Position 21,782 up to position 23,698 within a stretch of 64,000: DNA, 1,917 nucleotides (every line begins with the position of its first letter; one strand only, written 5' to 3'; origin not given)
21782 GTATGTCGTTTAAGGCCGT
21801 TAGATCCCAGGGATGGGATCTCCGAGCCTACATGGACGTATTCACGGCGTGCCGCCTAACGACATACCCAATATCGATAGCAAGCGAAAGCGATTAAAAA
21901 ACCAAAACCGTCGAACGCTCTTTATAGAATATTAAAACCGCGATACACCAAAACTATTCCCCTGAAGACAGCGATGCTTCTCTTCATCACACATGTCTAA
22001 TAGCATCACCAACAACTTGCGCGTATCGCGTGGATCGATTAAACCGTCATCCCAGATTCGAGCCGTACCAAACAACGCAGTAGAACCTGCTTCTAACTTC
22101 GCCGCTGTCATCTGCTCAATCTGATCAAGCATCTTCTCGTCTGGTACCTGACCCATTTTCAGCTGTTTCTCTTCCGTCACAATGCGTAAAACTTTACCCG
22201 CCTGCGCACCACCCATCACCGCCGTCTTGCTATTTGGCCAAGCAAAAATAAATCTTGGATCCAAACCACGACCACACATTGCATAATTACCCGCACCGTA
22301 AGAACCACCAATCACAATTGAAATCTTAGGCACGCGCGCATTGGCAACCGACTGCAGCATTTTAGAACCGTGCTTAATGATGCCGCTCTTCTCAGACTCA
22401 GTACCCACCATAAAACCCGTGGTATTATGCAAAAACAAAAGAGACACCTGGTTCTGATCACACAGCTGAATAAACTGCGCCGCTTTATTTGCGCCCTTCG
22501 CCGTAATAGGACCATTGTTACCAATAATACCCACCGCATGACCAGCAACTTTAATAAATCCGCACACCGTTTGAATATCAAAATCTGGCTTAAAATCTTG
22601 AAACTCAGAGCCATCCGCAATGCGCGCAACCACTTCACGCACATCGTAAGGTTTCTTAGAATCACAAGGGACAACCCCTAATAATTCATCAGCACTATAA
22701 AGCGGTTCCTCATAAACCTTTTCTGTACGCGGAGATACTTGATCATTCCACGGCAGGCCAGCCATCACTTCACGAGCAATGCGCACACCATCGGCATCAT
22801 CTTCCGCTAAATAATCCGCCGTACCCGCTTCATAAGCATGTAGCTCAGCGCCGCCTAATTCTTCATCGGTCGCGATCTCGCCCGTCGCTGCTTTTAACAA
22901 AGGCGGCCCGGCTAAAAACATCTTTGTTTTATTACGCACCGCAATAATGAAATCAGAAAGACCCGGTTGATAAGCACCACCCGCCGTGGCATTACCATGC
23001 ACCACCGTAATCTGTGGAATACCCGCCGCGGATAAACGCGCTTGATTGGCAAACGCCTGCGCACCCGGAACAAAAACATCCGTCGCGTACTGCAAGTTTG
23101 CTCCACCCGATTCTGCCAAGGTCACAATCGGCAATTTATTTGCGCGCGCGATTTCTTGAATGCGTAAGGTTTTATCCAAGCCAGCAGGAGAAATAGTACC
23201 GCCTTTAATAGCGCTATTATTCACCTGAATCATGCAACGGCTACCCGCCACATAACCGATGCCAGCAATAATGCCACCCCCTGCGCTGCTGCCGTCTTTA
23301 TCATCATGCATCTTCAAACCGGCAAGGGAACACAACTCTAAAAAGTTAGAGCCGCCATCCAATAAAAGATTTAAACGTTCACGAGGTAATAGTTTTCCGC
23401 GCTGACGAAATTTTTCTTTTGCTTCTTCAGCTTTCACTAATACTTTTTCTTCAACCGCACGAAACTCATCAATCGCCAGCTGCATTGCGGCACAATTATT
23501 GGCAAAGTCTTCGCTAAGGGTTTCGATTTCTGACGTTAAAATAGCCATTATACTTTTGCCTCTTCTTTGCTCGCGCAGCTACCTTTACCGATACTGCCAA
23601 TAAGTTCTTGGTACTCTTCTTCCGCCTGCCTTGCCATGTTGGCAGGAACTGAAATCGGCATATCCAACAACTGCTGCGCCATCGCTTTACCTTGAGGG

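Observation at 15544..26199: Atu-like (acyclic-terpene/branched acyl-CoA) carboxylase catabolic cluster inserted at the conserved murJ-rpsT junction; atuB-equivalent absent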

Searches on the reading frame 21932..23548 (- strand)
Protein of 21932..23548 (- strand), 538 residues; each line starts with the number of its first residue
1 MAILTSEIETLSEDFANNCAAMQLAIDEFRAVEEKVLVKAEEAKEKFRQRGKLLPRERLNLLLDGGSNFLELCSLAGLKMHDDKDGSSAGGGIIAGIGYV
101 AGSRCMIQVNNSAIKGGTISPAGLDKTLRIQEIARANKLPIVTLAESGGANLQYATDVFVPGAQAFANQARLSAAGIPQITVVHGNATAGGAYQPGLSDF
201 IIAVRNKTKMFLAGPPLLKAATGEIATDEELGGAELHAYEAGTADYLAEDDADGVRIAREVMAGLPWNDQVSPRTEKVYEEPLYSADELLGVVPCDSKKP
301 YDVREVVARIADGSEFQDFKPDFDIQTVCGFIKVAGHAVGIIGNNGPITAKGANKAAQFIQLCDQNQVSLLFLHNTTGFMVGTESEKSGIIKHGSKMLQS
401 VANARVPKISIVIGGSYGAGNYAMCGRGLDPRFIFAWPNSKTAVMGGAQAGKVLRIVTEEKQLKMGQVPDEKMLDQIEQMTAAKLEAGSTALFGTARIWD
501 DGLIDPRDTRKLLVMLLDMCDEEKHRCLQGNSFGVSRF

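Call 3: search_protein_families(library=pfam, proteins=[window:21932-23548:-])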
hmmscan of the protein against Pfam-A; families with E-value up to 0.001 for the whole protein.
window:21932-23548:- (538 aa): 3 families
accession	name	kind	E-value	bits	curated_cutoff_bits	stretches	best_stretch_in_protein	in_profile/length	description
PF01039.27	Carboxyl_trans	-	2.3e-125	419.4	22.3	1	48-524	3-482/493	Carboxyl transferase domain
PF03255.19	ACCA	-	2.2e-12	47.2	23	2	111-206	120-215/310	Acetyl co-enzyme A carboxylase carboxyltransferase-like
PF06833.16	MdcE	-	0.00051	20.3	32.7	0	362-469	21-129/196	Malonate decarboxylase gamma subunit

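Call 4: search_protein_families(library=ncbifam, proteins=[window:21932-23548:-])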
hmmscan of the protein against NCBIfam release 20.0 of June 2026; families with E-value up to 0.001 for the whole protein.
window:21932-23548:- (538 aa): 7 families
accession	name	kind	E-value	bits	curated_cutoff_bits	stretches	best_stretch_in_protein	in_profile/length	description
TIGR01117.1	mmdA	subfamily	2.4e-89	300.5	998.8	1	28-525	5-500/512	methylmalonyl-CoA decarboxylase subunit alpha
NF041504.1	AccA_sub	subfamily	1.9e-13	50.4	300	2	343-420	70-147/257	carboxyltransferase subunit alpha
TIGR00513.1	accA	equivalog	1.6e-09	37.6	319.3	2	343-419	127-205/321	acetyl-CoA carboxylase carboxyl transferase subunit alpha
NF004344.0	PRK05724.1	equivalog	1.7e-09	37.4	357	2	114-206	127-219/319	acetyl-CoA carboxylase carboxyltransferase subunit alpha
TIGR00515.1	accD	equivalog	1.4e-07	31.1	317.45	1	80-223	97-240/285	acetyl-CoA carboxylase, carboxyltransferase subunit beta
NF008971.0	PRK12319.1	equivalog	3.1e-06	27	406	0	79-203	32-163/256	acetyl-CoA carboxylase carboxyl transferase subunit alpha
TIGR03133.1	malonate_beta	equivalog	2.3e-05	23.8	278.15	1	56-258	9-225/274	biotin-independent malonate decarboxylase subunit beta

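Call 10: search_solved_structures(query=window:21932-23548:-, max_evalue=1e-20, show_alignments=3)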
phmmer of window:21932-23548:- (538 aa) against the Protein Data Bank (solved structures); distinct sequences matched with E-value up to 1e-20: 46.
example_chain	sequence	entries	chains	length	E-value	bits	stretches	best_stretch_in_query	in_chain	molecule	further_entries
5ikl_B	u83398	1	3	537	1.1e-261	872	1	4-538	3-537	Geranyl-CoA carboxylase, beta-subunit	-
9tps_A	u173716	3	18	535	6.9e-153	513.1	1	1-518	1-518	Propionyl CoA carboxylase beta subunit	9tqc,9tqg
3u9r_B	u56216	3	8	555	4.7e-145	487.3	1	1-520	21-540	Methylcrotonyl-CoA carboxylase, beta-subunit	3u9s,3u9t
8j4z_J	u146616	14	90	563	8.7e-139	466.6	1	17-515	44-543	Methylcrotonoyl-CoA carboxylase beta chain, mitochondrial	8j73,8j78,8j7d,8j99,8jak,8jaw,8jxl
4q0g_A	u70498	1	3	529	1.6e-138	465.7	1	39-528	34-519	Probable acetyl-/propionyl-CoA carboxylase (Beta subunit) AccD1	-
9yx0_G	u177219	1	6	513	2.8e-137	461.6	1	37-522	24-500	Carboxyl transferase domain protein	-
8rth_B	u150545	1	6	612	6.7e-126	424.1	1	9-517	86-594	methylcrotonoyl-CoA carboxylase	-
8f41_B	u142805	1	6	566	4.8e-122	411.3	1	37-514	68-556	3-methylcrotonyl-CoA carboxylase, beta-subunit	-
8f3d_A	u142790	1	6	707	9e-122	410.4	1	38-514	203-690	3-methylcrotonyl-CoA carboxylase beta-subunit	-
1vrg_A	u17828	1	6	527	1.4e-78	268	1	24-523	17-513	propionyl-CoA carboxylase, beta subunit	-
1x0u_A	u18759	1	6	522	1.2e-76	261.6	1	24-523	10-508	hypothetical methylmalonyl-CoA decarboxylase alpha subunit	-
1on3_A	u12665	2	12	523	7.8e-75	255.6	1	40-521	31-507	Methylmalonyl-CoA carboxyltransferase 12S subunit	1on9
3n6r_B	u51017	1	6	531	2.3e-71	244.1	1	48-513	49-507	Propionyl-CoA carboxylase, beta subunit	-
9t97_D5a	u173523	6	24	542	2e-68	234.4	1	27-475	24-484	Propionyl-CoA carboxylase beta chain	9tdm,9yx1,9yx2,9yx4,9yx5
7w5u_A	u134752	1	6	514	1.1e-66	228.7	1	42-525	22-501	Acetyl-CoA carboxylase complex, beta-chain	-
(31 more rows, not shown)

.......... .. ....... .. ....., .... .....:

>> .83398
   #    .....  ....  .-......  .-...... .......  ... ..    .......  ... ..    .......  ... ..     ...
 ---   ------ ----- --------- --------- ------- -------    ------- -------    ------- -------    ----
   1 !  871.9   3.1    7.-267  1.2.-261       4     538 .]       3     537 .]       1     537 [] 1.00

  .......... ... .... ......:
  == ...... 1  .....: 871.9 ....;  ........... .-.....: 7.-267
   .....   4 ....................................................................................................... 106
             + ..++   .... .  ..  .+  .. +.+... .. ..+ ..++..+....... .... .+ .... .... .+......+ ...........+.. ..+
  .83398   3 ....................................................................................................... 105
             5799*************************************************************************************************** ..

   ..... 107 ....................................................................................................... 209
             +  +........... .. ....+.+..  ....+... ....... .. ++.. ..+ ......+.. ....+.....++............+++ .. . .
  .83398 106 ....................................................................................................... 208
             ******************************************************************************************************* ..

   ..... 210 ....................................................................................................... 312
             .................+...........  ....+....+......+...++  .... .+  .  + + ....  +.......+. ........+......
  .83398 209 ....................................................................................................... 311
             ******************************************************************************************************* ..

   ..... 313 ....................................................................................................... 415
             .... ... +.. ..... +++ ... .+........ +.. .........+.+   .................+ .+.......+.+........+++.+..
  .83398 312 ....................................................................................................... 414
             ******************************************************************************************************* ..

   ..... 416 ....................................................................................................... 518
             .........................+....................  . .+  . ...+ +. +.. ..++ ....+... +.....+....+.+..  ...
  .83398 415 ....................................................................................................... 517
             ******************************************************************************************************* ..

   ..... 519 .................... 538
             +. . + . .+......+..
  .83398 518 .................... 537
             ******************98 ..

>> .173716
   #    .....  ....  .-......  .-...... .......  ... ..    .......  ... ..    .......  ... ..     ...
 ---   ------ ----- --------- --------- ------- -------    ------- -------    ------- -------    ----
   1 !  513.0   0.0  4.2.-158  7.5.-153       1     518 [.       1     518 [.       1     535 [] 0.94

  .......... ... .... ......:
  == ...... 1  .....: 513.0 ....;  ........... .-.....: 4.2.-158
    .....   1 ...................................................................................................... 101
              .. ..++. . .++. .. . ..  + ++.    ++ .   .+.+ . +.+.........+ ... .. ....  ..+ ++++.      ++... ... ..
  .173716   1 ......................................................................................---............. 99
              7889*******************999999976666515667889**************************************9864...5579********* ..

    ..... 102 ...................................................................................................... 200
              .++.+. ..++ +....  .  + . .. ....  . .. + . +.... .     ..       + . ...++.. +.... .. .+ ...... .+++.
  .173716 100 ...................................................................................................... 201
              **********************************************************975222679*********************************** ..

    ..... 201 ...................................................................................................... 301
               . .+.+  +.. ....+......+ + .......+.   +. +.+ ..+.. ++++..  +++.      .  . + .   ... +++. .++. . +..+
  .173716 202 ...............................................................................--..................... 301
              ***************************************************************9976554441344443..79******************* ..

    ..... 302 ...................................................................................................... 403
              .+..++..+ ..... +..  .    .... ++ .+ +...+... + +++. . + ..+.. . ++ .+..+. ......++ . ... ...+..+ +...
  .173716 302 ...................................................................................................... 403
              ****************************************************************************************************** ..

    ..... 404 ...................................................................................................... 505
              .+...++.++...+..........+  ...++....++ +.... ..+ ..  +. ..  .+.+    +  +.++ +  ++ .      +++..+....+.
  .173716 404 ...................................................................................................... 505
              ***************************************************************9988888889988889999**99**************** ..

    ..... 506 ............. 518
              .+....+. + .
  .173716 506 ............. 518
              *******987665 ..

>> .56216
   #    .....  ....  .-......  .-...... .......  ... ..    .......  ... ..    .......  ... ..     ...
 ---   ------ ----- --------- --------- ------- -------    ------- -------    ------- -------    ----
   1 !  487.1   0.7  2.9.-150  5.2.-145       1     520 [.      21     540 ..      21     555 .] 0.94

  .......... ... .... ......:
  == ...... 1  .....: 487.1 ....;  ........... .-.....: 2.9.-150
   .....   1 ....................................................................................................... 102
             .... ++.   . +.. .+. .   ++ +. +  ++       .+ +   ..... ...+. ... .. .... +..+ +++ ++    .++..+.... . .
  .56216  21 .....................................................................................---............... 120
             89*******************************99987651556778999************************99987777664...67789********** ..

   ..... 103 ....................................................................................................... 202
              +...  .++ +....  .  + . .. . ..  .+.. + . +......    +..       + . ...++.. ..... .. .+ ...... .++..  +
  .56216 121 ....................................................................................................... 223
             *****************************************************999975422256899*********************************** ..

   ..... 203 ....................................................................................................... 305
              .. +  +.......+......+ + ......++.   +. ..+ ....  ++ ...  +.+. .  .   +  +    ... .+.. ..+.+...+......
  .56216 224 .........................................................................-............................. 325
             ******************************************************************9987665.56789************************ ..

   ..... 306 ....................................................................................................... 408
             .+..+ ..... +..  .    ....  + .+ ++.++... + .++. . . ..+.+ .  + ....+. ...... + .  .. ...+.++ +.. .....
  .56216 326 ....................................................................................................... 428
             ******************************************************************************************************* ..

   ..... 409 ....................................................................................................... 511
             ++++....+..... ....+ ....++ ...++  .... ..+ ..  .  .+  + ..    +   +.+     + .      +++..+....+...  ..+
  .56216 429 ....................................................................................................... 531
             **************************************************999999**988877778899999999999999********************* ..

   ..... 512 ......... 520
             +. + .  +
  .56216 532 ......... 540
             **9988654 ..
